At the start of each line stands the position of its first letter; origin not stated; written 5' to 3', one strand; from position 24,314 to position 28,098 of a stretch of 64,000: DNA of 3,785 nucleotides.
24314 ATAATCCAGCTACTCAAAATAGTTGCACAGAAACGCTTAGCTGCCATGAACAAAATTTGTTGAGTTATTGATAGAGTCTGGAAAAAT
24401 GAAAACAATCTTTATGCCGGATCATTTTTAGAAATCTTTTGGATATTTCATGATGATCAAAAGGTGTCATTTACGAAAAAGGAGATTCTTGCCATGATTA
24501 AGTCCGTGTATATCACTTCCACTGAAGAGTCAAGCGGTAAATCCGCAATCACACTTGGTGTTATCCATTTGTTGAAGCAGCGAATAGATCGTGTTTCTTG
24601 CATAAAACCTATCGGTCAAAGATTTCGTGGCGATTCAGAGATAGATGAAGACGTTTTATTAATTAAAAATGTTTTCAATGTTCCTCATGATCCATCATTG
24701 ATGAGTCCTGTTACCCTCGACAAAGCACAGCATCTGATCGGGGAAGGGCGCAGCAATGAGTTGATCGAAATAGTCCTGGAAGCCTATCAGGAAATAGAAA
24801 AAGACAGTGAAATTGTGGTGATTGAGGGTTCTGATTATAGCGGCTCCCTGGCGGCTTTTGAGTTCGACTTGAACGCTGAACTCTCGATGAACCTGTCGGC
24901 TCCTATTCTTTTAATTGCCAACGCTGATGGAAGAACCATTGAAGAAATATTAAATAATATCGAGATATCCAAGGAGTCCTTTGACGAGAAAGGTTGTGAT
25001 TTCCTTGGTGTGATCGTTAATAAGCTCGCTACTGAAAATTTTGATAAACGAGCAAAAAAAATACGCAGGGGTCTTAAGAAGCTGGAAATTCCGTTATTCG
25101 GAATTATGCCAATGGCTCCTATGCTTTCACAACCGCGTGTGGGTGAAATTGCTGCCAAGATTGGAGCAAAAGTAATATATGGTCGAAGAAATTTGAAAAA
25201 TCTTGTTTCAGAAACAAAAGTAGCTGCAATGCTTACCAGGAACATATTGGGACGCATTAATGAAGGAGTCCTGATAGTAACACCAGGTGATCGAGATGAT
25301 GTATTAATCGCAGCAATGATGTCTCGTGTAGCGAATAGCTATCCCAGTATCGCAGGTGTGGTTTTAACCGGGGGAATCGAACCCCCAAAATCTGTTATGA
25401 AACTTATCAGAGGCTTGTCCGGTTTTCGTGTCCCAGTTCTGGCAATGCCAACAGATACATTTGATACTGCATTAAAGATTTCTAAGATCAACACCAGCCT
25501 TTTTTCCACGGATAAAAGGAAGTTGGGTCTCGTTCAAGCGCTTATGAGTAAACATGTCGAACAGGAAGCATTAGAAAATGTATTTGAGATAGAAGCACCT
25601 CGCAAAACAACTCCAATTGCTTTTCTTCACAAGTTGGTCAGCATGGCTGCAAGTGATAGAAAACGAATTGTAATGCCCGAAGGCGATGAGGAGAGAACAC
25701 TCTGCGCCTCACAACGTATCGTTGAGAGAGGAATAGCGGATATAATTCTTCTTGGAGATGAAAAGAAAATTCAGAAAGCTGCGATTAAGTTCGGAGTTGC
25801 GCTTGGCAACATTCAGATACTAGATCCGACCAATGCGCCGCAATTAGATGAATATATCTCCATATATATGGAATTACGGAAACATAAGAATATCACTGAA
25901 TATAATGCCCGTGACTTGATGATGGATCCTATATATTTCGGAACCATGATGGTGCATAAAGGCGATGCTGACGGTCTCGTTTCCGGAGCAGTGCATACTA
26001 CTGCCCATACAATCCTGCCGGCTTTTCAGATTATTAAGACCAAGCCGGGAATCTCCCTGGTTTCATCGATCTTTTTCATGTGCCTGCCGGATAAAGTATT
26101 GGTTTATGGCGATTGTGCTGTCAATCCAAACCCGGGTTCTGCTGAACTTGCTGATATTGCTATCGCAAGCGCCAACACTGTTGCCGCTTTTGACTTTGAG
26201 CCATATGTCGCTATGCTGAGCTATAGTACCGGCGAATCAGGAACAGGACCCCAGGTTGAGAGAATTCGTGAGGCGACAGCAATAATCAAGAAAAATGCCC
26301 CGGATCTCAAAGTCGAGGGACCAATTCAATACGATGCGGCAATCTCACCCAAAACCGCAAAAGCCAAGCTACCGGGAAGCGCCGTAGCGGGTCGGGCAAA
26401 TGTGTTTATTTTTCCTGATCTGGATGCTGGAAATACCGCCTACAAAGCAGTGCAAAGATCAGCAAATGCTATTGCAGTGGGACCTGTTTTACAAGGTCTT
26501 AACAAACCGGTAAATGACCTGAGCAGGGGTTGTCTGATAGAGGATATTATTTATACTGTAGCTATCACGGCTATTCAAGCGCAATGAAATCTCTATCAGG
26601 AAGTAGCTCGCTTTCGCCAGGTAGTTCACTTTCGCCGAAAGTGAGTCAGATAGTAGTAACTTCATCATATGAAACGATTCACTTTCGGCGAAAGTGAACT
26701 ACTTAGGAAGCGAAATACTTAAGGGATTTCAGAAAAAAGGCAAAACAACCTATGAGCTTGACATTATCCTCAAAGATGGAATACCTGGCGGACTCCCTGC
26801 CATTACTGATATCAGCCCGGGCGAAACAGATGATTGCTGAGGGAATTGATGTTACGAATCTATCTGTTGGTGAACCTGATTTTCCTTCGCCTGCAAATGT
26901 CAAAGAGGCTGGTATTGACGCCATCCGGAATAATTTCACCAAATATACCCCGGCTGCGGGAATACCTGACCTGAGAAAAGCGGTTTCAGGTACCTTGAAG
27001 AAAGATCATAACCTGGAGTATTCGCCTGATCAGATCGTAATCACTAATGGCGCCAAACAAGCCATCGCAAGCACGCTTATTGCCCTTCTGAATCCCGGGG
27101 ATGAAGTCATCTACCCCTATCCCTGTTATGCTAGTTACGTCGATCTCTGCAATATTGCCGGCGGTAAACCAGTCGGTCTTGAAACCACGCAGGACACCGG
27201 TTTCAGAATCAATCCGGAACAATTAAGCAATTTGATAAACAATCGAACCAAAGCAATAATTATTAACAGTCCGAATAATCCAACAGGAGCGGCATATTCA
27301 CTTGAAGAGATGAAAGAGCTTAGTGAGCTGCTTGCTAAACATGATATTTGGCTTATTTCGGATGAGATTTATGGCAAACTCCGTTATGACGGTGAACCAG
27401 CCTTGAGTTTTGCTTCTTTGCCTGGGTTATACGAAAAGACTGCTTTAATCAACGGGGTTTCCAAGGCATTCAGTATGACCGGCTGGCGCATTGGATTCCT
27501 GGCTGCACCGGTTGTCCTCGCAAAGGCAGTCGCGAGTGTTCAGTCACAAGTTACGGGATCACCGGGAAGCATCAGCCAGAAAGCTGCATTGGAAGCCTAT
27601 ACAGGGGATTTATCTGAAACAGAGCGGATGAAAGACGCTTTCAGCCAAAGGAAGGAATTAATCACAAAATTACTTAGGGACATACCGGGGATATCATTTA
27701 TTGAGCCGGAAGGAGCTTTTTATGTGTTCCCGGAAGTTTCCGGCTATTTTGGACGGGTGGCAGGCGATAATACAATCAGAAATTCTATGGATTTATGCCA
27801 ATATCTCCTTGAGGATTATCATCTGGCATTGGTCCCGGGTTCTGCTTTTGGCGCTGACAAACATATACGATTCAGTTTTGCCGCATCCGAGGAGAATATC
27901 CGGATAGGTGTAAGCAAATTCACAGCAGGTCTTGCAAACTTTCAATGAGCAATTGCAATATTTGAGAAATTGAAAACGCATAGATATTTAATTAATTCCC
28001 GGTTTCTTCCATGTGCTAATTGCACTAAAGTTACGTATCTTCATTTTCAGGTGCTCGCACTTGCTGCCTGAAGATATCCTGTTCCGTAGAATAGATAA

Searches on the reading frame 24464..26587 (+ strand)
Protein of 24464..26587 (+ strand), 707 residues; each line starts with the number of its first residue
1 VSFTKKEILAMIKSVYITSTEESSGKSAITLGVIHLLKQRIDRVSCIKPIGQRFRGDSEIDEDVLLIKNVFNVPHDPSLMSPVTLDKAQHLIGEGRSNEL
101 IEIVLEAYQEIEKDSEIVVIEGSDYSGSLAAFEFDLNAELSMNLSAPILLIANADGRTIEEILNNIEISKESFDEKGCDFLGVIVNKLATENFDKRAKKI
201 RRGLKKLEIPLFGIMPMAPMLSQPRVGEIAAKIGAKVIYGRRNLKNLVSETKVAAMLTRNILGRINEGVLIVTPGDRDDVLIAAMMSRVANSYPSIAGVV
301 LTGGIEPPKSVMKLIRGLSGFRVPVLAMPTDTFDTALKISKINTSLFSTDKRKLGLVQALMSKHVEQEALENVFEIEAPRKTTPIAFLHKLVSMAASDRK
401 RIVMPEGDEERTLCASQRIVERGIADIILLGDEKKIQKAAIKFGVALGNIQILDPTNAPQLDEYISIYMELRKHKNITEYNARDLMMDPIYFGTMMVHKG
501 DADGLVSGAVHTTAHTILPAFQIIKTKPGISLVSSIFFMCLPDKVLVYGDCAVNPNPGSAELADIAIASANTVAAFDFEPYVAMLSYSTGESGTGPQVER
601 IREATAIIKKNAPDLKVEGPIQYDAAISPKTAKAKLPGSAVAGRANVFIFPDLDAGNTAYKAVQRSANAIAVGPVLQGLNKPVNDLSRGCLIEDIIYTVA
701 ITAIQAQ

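Call 14: search_protein_families(library=ncbifam, proteins=[window:24464-26587:+], max_evalue=0.000001)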
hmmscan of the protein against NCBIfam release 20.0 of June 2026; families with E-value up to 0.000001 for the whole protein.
window:24464-26587:+ (707 aa): 11 families
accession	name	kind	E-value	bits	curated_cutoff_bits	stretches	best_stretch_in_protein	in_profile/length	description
NF004167.0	PRK05632.1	equivalog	4.8e-263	874.9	418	1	11-707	1-704/708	phosphate acetyltransferase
NF007233.1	PRK09653.1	subfamily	1.2e-123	412.8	310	1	389-706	3-319/319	phosphotransacetylase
TIGR00651.1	pta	equivalog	9.8e-122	406.2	311.2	1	402-703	1-304/304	phosphate acetyltransferase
NF009501.0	PRK12861.1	subfamily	4.1e-54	183.9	1178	1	396-706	445-760/764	NADP-dependent malic enzyme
NF004472.0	PRK05805.1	subfamily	1.2e-21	77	399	1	467-706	61-298/302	phosphate butyryltransferase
TIGR02706.1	P_butyryltrans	equivalog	8.5e-21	74.4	410.5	1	495-705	81-293/294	phosphate butyryltransferase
NF006045.0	PRK08190.1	subfamily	1.1e-19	70.7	282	1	495-689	244-440/467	bifunctional enoyl-CoA hydratase/phosphate acetyltransferase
NF008852.0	PRK11890.1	subfamily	2.8e-19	69.3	413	1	496-703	91-300/315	phosphate acetyltransferase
NF005837.0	PRK07742.1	equivalog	3.4e-16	59.4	409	1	495-706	84-297/299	phosphate butyryltransferase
TIGR02709.1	branched_ptb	equivalog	2.2e-10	40.6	475.15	1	496-689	63-255/271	branched-chain phosphotransacylase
NF002204.1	PRK01077.1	equivalog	4.8e-08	32.3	254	0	104-222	69-183/420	cobyrinic acid a,c-diamide synthase CobB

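Call 18: find_homologous_proteins(query=window:24464-26587:+, max_evalue=1e-50)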
Query window:24464-26587:+ (707 aa): 2029 proteins with E <= 1e-50 among 8000 candidates; the best 120 are listed.
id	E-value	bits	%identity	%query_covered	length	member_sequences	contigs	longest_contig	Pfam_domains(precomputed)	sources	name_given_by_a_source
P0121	0.0e+0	1518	100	99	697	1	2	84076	PF01656.30,PF07085.18,PF01515.25,PF13500.13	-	-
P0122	0.0e+0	1159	74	99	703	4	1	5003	PF07085.18,PF01515.25,PF13500.13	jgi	jgi:phosphate acetyltransferase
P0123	0.0e+0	1147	73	99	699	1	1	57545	PF07085.18,PF01515.25,PF13500.13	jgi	jgi:phosphate acetyltransferase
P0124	0.0e+0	1142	72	99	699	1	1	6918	PF07085.18,PF01515.25,PF13500.13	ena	-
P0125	0.0e+0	1132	72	99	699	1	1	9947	PF07085.18,PF01515.25,PF13500.13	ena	-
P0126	0.0e+0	1125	72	99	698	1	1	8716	PF07085.18,PF01515.25,PF13500.13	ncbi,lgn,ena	-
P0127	0.0e+0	1122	72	99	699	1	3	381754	PF07085.18,PF01515.25,PF13500.13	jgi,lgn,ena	-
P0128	0.0e+0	1113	70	99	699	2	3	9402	PF07085.18,PF01515.25,PF13500.13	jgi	jgi:phosphate acetyltransferase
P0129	8.1e-269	912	72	80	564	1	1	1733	PF07085.18,PF01515.25,PF13500.13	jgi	jgi:phosphate acetyltransferase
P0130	1.4e-261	888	57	99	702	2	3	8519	PF01656.30,PF07085.18,PF01515.25,PF13500.13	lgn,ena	-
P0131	3.3e-261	887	57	99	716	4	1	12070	PF01656.30,PF07085.18,PF01515.25,PF13500.13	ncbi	-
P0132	2.6e-260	884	57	99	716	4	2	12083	PF01656.30,PF07085.18,PF01515.25,PF13500.13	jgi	jgi:phosphate acetyltransferase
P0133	3.9e-260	883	57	98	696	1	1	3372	PF07085.18,PF01515.25,PF13500.13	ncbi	ncbi:MAG: phosphate acetyltransferase [Calditrichota bacterium]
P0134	3.1e-258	877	57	98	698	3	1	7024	PF01656.30,PF07085.18,PF01515.25,PF13500.13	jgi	jgi:phosphate acetyltransferase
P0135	5.1e-258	876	56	99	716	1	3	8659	PF01656.30,PF07085.18,PF01515.25,PF13500.13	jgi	jgi:phosphate acetyltransferase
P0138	8.5e-257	872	56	98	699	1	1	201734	PF01656.30,PF07085.18,PF01515.25,PF13500.13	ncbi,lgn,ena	-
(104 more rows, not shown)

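Call 21: list_cluster_members(proteins=[P0126, P0131, P0138, P0002, P0005, P0006, P0017, P0024, P0015, P0127])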
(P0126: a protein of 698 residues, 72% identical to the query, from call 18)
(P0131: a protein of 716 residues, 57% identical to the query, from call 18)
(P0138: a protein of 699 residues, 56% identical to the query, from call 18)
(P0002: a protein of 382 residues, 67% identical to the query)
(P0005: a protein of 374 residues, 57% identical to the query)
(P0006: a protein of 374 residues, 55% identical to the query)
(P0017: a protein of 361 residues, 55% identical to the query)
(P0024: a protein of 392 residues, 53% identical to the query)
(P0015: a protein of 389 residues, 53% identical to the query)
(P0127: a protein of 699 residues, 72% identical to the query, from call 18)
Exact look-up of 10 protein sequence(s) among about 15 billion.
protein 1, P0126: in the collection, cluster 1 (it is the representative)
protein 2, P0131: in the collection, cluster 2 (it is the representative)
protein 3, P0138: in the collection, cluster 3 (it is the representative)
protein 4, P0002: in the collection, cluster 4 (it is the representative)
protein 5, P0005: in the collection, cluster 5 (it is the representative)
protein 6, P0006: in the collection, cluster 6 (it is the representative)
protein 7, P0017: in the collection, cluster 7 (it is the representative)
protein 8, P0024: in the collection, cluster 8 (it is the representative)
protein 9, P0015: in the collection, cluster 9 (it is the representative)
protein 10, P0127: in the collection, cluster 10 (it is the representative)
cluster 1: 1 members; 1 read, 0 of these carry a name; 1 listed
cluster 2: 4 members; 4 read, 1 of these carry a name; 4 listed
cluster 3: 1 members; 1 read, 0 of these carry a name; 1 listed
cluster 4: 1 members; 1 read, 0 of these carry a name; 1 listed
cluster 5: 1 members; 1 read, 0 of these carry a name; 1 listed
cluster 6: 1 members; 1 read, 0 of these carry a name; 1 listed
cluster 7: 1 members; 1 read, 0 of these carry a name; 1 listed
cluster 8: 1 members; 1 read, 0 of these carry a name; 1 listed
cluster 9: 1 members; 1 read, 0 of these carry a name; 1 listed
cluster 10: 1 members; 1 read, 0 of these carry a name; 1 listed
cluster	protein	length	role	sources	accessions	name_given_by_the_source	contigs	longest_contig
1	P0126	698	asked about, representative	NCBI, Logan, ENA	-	-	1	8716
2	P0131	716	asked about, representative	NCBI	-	-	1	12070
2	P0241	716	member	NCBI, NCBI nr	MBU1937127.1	phosphate acetyltransferase [bacterium]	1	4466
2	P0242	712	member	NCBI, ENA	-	-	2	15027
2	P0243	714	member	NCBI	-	-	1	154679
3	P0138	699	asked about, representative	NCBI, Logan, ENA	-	-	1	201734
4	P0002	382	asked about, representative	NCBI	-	-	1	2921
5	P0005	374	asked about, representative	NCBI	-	-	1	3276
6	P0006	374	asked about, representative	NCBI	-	-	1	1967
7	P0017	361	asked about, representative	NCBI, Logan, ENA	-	-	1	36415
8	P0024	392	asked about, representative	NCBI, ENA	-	-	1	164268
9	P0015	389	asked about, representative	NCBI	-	-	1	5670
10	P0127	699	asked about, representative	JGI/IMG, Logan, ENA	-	-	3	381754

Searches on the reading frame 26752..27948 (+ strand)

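Call 14: search_protein_families(library=ncbifam, proteins=[window:26752-27948:+], max_evalue=0.000001)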
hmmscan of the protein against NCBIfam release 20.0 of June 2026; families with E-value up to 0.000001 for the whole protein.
window:26752-27948:+ (398 aa): 73 families (the best 25 are shown)
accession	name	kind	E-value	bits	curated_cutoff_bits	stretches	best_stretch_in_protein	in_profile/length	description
NF041091.1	asp_aminotase_Arch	equivalog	5.6e-117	390.7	550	1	7-391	2-372/376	aspartate aminotransferase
NF004769.0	PRK06107.1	equivalog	1.5e-106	356.6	617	1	15-393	16-397/402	aspartate transaminase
NF005817.0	PRK07683.1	equivalog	5.3e-98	328.2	575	1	25-391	21-378/387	aminotransferase A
NF005816.0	PRK07682.1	equivalog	2.5e-91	306.2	620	1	33-390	30-379/390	aminotransferase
NF041364.1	GntC_guanitoxin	equivalog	4.1e-91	305.5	415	1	36-390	2-353/356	guanitoxin biosynthesis PLP-dependent (S)-gamma-hydroxy-L-arginine cyclodehydratase GntC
NF005588.0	PRK07309.1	equivalog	1e-88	297.9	576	1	26-391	24-383/391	pyridoxal phosphate-dependent aminotransferase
NF004975.0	PRK06348.1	equivalog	7.6e-81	272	549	1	30-378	27-367/384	pyridoxal phosphate-dependent aminotransferase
NF004770.0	PRK06108.1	subfamily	1.4e-74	251.3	422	1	33-394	37-392/396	pyridoxal phosphate-dependent aminotransferase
NF005601.0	PRK07337.1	equivalog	6.5e-73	246.1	496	1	7-391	10-389/394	pyridoxal phosphate-dependent aminotransferase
NF006229.0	PRK08361.1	equivalog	1.1e-72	245.2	624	1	32-385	33-379/391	aspartate aminotransferase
NF006514.0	PRK08960.1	equivalog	5.1e-72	242.8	554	1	19-396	19-387/388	pyridoxal phosphate-dependent aminotransferase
NF005744.0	PRK07568.1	subfamily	4.1e-71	239.9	389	1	20-395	18-391/398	pyridoxal phosphate-dependent aminotransferase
NF005855.0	PRK07777.1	equivalog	2.8e-68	231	553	1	28-385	24-379/391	pyridoxal phosphate-dependent aminotransferase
NF006230.0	PRK08363.1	equivalog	1.1e-67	228.5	534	1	21-382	19-380/398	alanine aminotransferase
NF006488.0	PRK08912.1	equivalog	4.5e-66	223.4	498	1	27-391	21-381/387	aminotransferase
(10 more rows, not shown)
